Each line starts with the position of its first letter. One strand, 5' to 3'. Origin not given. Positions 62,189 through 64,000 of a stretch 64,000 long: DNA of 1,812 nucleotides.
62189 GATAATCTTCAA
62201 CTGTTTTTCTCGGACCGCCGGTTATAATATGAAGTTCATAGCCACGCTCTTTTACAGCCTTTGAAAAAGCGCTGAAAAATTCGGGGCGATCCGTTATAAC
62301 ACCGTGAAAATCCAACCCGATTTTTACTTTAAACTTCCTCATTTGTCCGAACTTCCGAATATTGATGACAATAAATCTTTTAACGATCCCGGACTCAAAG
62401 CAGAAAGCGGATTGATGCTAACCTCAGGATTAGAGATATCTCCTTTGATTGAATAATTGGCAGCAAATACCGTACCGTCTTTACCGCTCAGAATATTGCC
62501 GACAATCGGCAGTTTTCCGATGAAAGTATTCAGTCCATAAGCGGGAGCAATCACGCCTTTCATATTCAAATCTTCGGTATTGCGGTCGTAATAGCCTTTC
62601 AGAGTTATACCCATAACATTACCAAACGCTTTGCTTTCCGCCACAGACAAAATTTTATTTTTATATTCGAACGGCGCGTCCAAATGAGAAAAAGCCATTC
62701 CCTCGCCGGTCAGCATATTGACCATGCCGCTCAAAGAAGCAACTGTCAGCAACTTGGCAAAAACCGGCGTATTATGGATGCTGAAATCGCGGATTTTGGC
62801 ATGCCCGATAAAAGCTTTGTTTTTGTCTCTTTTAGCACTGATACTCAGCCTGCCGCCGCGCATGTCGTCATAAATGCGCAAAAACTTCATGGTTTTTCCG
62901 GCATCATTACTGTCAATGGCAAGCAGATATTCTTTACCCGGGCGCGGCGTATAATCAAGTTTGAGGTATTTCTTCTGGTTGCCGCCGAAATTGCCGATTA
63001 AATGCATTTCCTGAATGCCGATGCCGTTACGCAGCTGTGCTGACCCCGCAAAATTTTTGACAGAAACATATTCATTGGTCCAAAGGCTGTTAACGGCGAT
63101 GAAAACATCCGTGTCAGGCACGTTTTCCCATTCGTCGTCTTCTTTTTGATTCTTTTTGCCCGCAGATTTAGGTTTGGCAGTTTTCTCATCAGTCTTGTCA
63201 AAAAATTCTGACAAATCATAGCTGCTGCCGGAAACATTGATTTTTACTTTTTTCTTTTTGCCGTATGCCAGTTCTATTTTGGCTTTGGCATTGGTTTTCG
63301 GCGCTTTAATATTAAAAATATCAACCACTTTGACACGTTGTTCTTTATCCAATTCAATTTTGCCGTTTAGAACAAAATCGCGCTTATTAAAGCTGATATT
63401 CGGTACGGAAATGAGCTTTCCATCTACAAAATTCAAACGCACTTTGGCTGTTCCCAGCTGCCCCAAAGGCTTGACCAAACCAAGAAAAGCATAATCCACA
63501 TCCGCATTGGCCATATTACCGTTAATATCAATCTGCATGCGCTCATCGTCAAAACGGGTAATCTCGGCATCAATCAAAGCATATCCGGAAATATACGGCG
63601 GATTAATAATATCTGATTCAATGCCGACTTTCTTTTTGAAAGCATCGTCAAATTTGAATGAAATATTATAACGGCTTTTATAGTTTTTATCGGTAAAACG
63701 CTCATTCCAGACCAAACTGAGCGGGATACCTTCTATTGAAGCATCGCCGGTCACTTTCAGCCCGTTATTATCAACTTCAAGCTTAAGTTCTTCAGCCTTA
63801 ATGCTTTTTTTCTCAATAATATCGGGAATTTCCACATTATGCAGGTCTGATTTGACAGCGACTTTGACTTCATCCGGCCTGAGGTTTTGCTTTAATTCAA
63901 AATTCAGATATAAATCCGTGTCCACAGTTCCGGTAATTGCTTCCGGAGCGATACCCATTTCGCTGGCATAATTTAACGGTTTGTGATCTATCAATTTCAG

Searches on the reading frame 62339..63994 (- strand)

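Call 52: search_protein_families(library=pfam, proteins=[window:62339-63994:-], max_evalue=0.00001)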
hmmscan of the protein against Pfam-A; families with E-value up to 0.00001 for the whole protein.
window:62339-63994:- (551 aa): 1 family
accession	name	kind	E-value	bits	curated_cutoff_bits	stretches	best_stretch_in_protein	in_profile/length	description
PF13116.12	YhdP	-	1.3e-13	50.2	46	1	195-525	961-1224/1224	YhdP protein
